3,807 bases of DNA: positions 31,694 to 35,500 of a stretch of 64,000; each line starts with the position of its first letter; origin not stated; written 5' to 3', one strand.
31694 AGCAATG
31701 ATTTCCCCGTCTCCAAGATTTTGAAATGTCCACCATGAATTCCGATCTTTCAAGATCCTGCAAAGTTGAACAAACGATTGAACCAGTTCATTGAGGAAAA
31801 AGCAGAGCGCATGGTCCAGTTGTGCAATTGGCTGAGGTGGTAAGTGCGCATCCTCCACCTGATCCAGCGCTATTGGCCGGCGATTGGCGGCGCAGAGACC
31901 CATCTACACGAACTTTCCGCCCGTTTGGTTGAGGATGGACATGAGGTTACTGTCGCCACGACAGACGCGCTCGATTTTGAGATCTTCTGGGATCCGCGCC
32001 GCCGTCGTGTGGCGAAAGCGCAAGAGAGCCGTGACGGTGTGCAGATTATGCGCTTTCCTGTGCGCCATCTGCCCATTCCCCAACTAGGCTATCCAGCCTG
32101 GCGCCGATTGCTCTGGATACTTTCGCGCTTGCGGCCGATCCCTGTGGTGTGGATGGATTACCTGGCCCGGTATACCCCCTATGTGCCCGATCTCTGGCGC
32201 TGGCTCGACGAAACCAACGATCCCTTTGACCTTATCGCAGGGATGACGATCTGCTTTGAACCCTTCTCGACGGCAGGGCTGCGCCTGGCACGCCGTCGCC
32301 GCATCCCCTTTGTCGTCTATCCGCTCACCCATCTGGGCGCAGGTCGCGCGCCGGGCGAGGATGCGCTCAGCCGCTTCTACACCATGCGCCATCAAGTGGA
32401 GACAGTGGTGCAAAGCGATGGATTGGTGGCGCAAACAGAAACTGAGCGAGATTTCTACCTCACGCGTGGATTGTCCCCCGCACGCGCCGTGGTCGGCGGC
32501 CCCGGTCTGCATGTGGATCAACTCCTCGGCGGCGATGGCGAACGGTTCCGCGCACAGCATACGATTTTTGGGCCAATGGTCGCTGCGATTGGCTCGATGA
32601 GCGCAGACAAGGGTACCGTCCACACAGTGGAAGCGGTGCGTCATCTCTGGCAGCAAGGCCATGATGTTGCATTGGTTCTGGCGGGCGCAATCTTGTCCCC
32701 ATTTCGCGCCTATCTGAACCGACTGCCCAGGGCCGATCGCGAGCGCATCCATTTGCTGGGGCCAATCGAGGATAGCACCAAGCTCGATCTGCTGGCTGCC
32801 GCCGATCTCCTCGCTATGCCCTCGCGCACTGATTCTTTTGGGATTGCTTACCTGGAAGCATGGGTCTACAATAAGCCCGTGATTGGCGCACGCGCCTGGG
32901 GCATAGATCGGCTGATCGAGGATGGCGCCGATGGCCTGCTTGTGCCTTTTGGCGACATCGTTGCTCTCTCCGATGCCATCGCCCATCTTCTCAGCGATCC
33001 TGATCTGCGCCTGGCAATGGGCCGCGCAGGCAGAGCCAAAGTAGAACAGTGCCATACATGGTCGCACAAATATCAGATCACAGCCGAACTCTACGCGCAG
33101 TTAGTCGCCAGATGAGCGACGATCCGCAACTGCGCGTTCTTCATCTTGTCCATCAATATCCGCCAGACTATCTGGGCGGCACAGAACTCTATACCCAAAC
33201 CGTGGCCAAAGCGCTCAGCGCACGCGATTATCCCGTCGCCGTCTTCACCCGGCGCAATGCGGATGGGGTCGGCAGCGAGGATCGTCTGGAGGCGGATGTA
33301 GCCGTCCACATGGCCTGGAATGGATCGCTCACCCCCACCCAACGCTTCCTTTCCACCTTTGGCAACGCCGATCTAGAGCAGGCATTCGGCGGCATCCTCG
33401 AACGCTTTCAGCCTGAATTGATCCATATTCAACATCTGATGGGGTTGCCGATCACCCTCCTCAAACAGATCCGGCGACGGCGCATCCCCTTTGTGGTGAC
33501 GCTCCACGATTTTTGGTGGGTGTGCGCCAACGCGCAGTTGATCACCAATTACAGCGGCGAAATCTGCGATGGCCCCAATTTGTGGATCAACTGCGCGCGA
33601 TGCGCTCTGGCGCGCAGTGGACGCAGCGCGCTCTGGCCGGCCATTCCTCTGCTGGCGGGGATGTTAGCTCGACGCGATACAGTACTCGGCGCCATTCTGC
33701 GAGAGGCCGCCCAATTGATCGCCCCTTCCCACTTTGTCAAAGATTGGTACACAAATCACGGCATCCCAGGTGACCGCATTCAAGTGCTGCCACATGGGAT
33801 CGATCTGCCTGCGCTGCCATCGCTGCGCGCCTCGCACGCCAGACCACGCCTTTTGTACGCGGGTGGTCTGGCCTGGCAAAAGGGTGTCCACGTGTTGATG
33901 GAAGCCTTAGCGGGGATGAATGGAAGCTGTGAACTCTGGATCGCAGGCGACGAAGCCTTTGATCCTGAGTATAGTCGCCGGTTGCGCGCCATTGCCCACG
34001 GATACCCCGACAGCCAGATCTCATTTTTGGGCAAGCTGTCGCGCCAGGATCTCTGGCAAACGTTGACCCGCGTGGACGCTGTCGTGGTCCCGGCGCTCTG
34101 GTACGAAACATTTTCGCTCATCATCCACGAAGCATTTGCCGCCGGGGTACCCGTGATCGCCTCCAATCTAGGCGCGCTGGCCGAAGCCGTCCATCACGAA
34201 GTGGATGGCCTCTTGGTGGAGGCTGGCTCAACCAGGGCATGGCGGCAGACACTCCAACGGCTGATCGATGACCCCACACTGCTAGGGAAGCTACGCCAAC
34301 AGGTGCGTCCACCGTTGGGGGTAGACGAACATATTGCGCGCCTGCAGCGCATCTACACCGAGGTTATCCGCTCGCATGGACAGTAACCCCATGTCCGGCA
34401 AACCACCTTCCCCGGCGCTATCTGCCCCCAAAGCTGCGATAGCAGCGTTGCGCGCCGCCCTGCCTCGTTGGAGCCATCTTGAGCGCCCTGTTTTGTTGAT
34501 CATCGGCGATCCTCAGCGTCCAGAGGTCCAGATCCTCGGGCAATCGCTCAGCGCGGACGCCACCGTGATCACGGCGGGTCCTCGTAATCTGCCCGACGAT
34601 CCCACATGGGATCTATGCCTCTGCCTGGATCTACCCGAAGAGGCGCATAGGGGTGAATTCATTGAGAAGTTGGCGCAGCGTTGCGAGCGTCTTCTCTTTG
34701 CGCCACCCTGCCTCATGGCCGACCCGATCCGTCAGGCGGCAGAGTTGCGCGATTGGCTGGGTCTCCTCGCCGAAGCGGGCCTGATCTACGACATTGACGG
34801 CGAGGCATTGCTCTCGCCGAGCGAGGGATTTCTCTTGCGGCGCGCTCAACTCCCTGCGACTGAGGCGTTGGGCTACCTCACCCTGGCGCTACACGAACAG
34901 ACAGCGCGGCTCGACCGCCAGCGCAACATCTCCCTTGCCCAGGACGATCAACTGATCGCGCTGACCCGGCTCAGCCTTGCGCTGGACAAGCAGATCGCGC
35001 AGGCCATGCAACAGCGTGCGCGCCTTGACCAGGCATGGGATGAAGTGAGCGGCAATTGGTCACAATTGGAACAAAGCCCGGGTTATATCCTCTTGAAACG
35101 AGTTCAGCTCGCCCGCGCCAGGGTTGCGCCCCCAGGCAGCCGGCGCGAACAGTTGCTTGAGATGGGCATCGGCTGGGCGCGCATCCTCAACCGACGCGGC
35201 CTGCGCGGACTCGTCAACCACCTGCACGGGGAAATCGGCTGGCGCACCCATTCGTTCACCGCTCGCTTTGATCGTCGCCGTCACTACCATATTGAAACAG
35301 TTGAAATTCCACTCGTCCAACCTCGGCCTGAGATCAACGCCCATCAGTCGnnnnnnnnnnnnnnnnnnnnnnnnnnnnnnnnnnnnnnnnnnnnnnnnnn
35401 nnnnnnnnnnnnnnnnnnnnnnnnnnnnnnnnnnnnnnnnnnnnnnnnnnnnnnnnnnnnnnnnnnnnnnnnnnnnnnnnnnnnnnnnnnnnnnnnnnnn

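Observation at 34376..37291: Giant domain/coiled-coil/GT2/GT-B protein with WbbB-like 'terminator-ruler-polymerase' architecture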

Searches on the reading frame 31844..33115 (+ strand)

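Call 8: search_protein_families(library=pfam, proteins=[window:31844-33115:+], max_evalue=0.001)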
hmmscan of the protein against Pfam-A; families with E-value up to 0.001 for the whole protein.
window:31844-33115:+ (423 aa): 6 families
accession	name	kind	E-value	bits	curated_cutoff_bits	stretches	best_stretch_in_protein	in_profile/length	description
PF00534.26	Glycos_transf_1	-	2.5e-24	86.2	26.4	1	244-398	16-171/172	Glycosyl transferases group 1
PF13692.12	Glyco_trans_1_4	-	1.7e-23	83.9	27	1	244-385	2-142/142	Glycosyl transferases group 1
PF13439.12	Glyco_transf_4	-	4.2e-17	63.1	28.5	1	14-223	1-167/170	Glycosyltransferase Family 4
PF13579.12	Glyco_trans_4_4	-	6.7e-16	59.5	29.7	1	15-217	1-154/158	Glycosyl transferase 4-like domain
PF20706.3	GT4-conflict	-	3.2e-09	36.7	26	1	246-409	200-381/385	Family 4 Glycosyltransferase in conflict systems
PF13524.12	Glyco_trans_1_2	-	5.2e-09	36.6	25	1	276-411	16-140/144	Glycosyl transferase-like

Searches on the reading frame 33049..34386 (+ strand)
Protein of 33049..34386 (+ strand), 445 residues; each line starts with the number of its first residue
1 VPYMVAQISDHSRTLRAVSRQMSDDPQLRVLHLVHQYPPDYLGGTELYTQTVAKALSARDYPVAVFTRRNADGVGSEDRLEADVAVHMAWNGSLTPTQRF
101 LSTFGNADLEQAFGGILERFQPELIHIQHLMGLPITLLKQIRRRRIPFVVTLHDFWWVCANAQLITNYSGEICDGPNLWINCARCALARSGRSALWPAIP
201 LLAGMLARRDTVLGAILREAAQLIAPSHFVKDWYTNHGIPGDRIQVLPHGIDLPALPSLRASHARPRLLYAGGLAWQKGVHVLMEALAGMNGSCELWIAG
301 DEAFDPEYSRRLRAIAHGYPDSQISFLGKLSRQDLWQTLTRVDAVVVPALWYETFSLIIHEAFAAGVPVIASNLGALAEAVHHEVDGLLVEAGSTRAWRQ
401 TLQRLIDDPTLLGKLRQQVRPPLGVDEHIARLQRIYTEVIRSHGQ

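Call 8: search_protein_families(library=pfam, proteins=[window:33049-34386:+], max_evalue=0.001)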
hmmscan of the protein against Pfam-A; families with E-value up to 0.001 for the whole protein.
window:33049-34386:+ (445 aa): 5 families
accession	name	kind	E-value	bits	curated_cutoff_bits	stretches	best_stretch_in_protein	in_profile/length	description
PF13692.12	Glyco_trans_1_4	-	2.5e-26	93.1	27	1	265-408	1-142/142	Glycosyl transferases group 1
PF00534.26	Glycos_transf_1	-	1.1e-25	90.5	26.4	1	263-418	13-168/172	Glycosyl transferases group 1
PF13439.12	Glyco_transf_4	-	2.1e-22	80.4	28.5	1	43-253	2-168/170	Glycosyltransferase Family 4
PF13579.12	Glyco_trans_4_4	-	2.8e-20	73.7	29.7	1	43-250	1-158/158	Glycosyl transferase 4-like domain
PF20706.3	GT4-conflict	-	2.5e-05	23.9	26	1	250-408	180-357/385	Family 4 Glycosyltransferase in conflict systems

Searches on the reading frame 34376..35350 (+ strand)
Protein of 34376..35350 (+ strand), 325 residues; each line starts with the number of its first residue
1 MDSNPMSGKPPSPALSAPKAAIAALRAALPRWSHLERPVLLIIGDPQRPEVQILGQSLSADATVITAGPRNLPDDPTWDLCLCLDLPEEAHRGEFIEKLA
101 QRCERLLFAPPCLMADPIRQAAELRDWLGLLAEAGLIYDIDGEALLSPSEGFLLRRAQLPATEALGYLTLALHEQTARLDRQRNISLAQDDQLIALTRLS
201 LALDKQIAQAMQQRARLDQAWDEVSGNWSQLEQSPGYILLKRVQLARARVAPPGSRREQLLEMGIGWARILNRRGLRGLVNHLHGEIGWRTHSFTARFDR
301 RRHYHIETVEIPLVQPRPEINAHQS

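Call 11: search_protein_families(library=pfam, proteins=[window:34376-35350:+], max_evalue=10)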
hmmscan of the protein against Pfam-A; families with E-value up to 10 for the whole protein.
window:34376-35350:+ (325 aa): 0 families
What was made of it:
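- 34391..34855 (+): N-terminal degenerate class I methyltransferase fold, a pseudo-MT (aa 1-155). Only one glycine of motif I remains. The acidic residue after beta2 is gone, and helix B plus strand beta3 are deleted. No Pfam hit (call 11).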

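Call 70: search_protein_representatives(protein=window:34391-35290:+)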
Query: 300 residues. Proteins with E-value up to 0.001 (for the whole library): 13; up to 1e-10: 5; up to 1e-30: 2. The best 13 are listed.
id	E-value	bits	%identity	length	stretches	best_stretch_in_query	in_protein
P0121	2.3e-36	142.4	34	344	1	32-299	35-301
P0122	6.1e-36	141.0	38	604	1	11-298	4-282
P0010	1.4e-26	110.3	36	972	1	32-299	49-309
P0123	5.6e-16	75.4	42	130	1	173-278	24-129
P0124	2.2e-11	60.3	40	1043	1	61-281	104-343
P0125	1.3e-06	44.7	31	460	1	61-268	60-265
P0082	2.4e-06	43.8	32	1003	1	68-283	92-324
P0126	9.7e-06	41.8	27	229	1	56-258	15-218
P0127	1.1e-04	38.4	44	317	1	215-276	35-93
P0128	2.2e-04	37.4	32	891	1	62-277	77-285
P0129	5.2e-04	36.2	26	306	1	67-258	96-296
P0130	7.4e-04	35.7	25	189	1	97-255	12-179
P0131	7.8e-04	35.6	31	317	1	71-256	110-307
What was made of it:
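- Tried and rejected: It returned only 13 hits at E<=1e-3 (call 70).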

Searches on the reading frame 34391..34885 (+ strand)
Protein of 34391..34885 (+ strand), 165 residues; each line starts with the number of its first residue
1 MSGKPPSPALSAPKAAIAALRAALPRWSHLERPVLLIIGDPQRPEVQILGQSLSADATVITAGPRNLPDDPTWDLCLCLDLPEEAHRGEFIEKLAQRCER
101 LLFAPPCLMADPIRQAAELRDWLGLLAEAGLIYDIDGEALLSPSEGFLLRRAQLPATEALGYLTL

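Call 43: predict_structure(alignment_id=A2)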
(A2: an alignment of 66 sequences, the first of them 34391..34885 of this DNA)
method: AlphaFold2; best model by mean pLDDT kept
length: 165 residues; sequences in the alignment: 66
mean_pLDDT: 90.3   pTM: 0.86
mean pLDDT of the five models: 90.3, 89.0, 88.8, 88.4, 88.0
residues with pLDDT >= 90: 121; 70-90: 34; 50-70: 8; < 50: 2
segments of 3 or more residues with pLDDT < 50: none
pLDDT, mean of each block of 10 residues (from residue 1): 60 91 89 95 95 96 95 95 97 96 94 93 95 91 87 83 74
secondary structure, 60 per line:
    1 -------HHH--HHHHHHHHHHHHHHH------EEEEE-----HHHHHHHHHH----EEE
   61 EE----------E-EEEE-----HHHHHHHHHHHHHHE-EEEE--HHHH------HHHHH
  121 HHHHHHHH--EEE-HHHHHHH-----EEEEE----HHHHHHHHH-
elements in order: H13-27 E34-38 H44-53 E58-62 E75-78 H84-97 E100-103 H106-109 H116-128 E131-133 H135-141 E147-151 H156-164
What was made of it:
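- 34391..34855 (+): AF2 N-domain model has pLDDT 90.3 and six strands (call 43).
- It is predicted to fold confidently (pLDDT 90, call 43).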

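Call 46: fold_search(model_id=the predicted structure, library=pdb)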
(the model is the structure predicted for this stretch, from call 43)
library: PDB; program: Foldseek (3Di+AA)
matches with E <= 10: 1401; with E <= 0.001: 0
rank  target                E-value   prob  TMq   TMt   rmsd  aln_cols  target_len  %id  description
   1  6nvm                  2.6e-03  0.87  0.36  0.27   8.6       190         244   10  Crystal structure of 23S rRNA methyltransferase ErmE (released 2019-10-09)
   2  6hp1                  3.2e-03  0.98  0.46  0.29   7.1       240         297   11  Crystal Structure of the O-Methyltransferase from the trans-AT PKS multienzyme C0ZGQ3 of Brevibacillus brevis (released 2019-10-09)
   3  3dtn_B                5.3e-03  0.85  0.35  0.29  12.6       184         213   10  Crystal structure of putative Methyltransferase-MM_2633 from Methanosarcina mazei . (released 2008-09-09)
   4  7wzg_A                6.1e-03  0.97  0.34  0.26   4.9       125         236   17  Cypemycin N-terminal methyltransferase CypM (released 2023-02-22)
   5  3j6q_A                6.1e-03  0.82  0.27  0.06   6.7       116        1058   16  Identification of the active sites in the methyltransferases of a transcribing dsRNA virus (released 2014-10-08)
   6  9fcu_A                8.9e-03  0.96  0.40  0.32   8.1       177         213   11  CysG(N-16)-H121A mutant in complex with SAH from Kitasatospora cystarginea (released 2024-08-21)
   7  4ine_A                1.1e-02  0.99  0.51  0.23   6.3       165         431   10  Crystal structure of N-methyl transferase (PMT-2) from Caenorhabditis elegant complexed with S-adenosyl homocysteine a (released 2014-01-15)
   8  4krh_A                1.1e-02  0.98  0.51  0.23   6.4       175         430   14  SeMet Haemonchus contortus Phosphoethanolamine N-methyltransferase 2 in complex with S-adenosyl-L-methionine (released 2013-09-25)
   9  4kri_B                1.2e-02  0.98  0.50  0.23   7.3       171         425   13  Haemonchus contortus Phospholethanolamine N-methyltransferase 2 in complex with phosphomonomethylethanolamine and S-ad (released 2013-09-25)
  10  4kri_C                1.2e-02  0.95  0.45  0.21   7.7       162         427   13  Haemonchus contortus Phospholethanolamine N-methyltransferase 2 in complex with phosphomonomethylethanolamine and S-ad (released 2013-09-25)
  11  4kri_A                1.3e-02  0.98  0.52  0.23   7.5       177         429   14  Haemonchus contortus Phospholethanolamine N-methyltransferase 2 in complex with phosphomonomethylethanolamine and S-ad (released 2013-09-25)
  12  9ri2_B                1.3e-02  0.93  0.47  0.37   6.4       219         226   11  Crystal structure of bacillithiol methyltransferase NmbA from Chlorobaculum tepidum (released 2025-12-10)
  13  5d5t_A                1.4e-02  0.63  0.33  0.25  16.0       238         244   13  SeMet-labelled HcgC from Methanocaldococcus jannaschii in P1 space group (released 2016-07-20)
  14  5ftw                  1.5e-02  0.89  0.41  0.29   6.6       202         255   11  Crystal structure of glutamate O-methyltransferase in complex with S- adenosyl-L-homocysteine (SAH) from Bacillus subtil (released 2016-10-05)
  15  9fce_A                1.5e-02  0.85  0.37  0.31  10.2       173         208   12  BelI in complex with SAM from Streptomyces sp. UCK14 (released 2024-08-21)
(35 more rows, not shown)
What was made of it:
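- The overall Rossmann-like fold is kept, and most of the best structural matches are SAM-MTs (call 46).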
